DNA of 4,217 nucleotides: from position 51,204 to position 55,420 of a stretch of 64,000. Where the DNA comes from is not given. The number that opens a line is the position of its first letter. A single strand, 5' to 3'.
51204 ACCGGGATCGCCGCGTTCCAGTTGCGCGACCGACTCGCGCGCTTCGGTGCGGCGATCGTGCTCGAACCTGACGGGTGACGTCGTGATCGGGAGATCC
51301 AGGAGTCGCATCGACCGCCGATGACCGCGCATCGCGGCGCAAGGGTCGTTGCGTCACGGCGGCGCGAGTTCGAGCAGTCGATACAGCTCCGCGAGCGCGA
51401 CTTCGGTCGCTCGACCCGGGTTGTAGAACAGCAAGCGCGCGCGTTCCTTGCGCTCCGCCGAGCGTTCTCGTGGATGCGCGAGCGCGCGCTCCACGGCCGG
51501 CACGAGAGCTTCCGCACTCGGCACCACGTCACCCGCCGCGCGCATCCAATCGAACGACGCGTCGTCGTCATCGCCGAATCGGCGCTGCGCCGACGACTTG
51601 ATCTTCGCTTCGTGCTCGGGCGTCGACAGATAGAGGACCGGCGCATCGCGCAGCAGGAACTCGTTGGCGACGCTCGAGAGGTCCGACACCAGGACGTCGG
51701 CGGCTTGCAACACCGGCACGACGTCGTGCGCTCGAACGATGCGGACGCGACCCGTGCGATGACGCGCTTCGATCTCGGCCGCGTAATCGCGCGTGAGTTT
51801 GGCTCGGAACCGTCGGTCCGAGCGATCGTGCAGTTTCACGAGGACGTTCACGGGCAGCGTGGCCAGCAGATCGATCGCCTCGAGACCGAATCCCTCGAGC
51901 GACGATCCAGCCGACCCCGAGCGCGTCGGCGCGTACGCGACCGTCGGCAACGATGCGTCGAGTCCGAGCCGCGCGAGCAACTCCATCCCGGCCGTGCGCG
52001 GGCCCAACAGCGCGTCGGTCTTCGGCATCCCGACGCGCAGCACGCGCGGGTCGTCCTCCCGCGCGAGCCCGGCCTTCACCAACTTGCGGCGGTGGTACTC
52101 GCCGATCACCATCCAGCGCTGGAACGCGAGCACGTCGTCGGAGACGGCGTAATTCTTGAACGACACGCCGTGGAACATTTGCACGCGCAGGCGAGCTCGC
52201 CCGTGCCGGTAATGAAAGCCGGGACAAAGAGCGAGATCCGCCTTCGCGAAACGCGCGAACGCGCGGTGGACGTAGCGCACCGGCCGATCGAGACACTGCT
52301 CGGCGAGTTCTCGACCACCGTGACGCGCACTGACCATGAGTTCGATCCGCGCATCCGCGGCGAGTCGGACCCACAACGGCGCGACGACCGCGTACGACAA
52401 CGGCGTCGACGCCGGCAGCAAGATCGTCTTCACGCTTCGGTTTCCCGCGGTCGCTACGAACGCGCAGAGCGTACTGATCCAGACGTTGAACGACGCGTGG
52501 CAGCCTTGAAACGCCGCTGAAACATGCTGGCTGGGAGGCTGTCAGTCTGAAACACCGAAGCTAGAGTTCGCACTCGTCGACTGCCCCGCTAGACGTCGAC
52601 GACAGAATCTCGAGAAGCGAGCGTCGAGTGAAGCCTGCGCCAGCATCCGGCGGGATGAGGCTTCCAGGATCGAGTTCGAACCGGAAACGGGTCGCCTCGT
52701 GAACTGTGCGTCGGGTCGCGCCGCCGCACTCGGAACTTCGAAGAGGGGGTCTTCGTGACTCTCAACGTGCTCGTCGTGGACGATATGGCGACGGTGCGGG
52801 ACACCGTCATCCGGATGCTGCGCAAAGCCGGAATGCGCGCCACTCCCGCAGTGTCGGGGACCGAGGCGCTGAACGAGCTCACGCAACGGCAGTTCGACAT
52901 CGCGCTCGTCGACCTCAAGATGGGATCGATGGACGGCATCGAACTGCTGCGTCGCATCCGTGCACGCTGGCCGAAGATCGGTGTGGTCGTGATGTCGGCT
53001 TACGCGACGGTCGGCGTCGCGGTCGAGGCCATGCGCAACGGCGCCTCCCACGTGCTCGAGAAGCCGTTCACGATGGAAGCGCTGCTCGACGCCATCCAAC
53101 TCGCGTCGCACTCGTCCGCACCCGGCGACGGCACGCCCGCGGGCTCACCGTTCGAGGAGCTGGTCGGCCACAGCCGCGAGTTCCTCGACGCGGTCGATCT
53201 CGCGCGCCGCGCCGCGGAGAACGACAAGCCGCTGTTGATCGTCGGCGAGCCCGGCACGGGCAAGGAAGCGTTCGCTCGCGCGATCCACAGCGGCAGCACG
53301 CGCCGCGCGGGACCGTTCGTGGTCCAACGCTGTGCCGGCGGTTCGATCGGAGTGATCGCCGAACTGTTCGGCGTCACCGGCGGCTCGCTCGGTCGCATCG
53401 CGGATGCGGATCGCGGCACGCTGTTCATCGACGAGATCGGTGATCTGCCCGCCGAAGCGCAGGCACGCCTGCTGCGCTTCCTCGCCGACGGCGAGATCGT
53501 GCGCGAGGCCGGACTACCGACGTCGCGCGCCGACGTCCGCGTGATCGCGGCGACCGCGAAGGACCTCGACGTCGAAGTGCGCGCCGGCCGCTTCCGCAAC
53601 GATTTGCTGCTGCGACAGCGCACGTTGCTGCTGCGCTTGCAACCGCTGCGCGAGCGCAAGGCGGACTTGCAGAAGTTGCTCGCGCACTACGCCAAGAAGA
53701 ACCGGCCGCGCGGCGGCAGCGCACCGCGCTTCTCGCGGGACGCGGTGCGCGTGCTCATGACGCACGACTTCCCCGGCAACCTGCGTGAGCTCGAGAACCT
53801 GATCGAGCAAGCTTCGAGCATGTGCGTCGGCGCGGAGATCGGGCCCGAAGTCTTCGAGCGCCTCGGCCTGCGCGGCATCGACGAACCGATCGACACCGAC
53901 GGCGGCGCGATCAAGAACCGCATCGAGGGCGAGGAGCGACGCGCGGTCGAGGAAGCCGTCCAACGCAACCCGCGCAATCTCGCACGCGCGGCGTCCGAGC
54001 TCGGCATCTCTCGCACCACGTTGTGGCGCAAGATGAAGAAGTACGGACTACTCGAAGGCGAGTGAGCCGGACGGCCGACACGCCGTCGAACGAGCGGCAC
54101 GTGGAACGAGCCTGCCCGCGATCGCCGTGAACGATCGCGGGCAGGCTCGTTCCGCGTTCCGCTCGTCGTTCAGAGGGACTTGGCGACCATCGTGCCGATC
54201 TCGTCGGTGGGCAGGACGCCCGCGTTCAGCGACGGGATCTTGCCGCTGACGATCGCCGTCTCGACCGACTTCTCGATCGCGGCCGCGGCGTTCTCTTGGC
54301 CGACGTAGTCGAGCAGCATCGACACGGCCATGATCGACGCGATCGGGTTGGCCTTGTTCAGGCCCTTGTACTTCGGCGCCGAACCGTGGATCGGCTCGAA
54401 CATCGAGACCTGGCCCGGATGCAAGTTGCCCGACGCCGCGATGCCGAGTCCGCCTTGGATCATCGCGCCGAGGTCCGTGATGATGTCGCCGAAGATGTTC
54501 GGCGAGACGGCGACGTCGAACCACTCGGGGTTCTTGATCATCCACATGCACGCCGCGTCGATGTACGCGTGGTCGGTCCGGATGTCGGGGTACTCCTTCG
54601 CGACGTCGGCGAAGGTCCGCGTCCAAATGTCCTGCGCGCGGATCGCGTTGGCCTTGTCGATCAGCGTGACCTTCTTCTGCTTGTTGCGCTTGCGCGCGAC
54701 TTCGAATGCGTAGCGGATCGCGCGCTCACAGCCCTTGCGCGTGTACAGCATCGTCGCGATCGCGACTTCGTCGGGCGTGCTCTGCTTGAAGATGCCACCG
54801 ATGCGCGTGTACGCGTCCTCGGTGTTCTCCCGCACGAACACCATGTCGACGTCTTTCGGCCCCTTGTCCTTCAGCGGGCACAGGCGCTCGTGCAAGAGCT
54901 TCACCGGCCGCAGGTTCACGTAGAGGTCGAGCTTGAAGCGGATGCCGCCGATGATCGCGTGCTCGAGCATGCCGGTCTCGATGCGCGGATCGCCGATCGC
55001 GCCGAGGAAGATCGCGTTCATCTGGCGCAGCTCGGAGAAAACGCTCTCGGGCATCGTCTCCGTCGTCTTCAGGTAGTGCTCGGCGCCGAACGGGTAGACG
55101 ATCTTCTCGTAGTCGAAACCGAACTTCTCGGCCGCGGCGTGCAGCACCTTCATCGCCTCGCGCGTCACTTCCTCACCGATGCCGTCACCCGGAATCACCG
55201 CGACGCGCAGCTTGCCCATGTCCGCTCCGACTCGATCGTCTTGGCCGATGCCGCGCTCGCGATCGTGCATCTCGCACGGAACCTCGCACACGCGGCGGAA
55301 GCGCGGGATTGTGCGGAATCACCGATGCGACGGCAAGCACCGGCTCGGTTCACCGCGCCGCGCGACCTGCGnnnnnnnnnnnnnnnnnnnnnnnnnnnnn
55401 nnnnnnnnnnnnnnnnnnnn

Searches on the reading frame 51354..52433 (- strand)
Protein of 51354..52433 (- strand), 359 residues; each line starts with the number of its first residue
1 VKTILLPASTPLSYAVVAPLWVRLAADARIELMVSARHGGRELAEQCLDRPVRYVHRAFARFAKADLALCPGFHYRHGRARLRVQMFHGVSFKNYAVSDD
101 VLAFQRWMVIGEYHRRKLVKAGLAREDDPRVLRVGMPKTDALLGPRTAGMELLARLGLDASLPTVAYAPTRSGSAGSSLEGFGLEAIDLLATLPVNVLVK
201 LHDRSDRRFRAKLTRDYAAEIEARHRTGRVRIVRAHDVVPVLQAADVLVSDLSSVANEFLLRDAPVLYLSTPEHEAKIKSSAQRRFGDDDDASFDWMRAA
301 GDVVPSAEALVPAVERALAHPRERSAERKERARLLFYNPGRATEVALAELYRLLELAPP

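Call 53: search_protein_families(library=pfam, proteins=[window:51354-52433:-], max_evalue=0.00001)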
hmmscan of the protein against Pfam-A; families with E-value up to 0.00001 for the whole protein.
window:51354-52433:- (359 aa): 1 family
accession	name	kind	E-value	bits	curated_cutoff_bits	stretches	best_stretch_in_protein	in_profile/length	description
PF04464.20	Glyphos_transf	-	1.1e-13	51.4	22.1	1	128-344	157-359/367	CDP-Glycerol:Poly(glycerophosphate) glycerophosphotransferase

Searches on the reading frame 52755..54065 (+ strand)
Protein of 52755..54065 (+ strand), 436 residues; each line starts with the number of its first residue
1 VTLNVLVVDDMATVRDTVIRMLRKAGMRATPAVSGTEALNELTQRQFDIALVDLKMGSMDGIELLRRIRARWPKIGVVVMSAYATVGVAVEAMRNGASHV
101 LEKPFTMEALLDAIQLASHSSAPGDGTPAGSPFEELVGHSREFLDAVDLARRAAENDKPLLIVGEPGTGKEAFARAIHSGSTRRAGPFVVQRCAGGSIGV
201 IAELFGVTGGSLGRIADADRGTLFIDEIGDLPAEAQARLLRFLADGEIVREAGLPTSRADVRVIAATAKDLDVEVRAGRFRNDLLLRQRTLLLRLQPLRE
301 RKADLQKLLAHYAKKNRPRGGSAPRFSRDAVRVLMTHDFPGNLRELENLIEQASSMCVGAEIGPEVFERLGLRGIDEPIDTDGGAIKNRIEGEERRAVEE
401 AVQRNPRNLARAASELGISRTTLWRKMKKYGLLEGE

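Call 53: search_protein_families(library=pfam, proteins=[window:52755-54065:+], max_evalue=0.00001)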
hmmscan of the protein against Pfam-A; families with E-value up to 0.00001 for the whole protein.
window:52755-54065:+ (436 aa): 5 families
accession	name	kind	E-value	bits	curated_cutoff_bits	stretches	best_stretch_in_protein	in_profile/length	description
PF00158.32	Sigma54_activat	-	3.7e-37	128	20.2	1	136-289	1-163/168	Sigma-54 interaction domain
PF00072.30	Response_reg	-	3.6e-27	95.2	30.2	1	5-115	1-111/111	Response regulator receiver domain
PF14532.12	Sigma54_activ_2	-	3.1e-18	66.8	25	1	152-297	16-137/138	Sigma-54 interaction domain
PF25601.1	AAA_lid_14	-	1.2e-16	60.7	27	1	299-367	1-70/87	AAA+ ATPase lid domain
PF02954.25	HTH_8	-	3.9e-10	39.7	22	1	394-430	6-42/42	Bacterial regulatory protein, Fis family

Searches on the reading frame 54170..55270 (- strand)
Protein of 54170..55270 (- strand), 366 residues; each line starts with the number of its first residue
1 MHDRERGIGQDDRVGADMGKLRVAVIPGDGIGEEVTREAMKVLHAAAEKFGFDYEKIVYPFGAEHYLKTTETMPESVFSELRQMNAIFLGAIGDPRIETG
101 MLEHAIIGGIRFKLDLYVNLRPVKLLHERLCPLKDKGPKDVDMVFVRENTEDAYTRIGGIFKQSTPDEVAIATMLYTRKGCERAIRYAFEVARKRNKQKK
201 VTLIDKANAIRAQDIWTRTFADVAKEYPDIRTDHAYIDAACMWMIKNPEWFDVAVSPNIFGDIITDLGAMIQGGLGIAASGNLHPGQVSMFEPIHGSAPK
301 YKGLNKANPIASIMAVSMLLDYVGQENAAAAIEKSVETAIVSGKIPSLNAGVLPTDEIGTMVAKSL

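Call 53: search_protein_families(library=pfam, proteins=[window:54170-55270:-], max_evalue=0.00001)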
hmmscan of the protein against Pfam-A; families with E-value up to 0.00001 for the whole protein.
window:54170-55270:- (366 aa): 1 family
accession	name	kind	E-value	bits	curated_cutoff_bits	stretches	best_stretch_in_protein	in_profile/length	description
PF00180.25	Iso_dh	-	1.7e-95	320.7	27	1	23-345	2-328/348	Isocitrate/isopropylmalate dehydrogenase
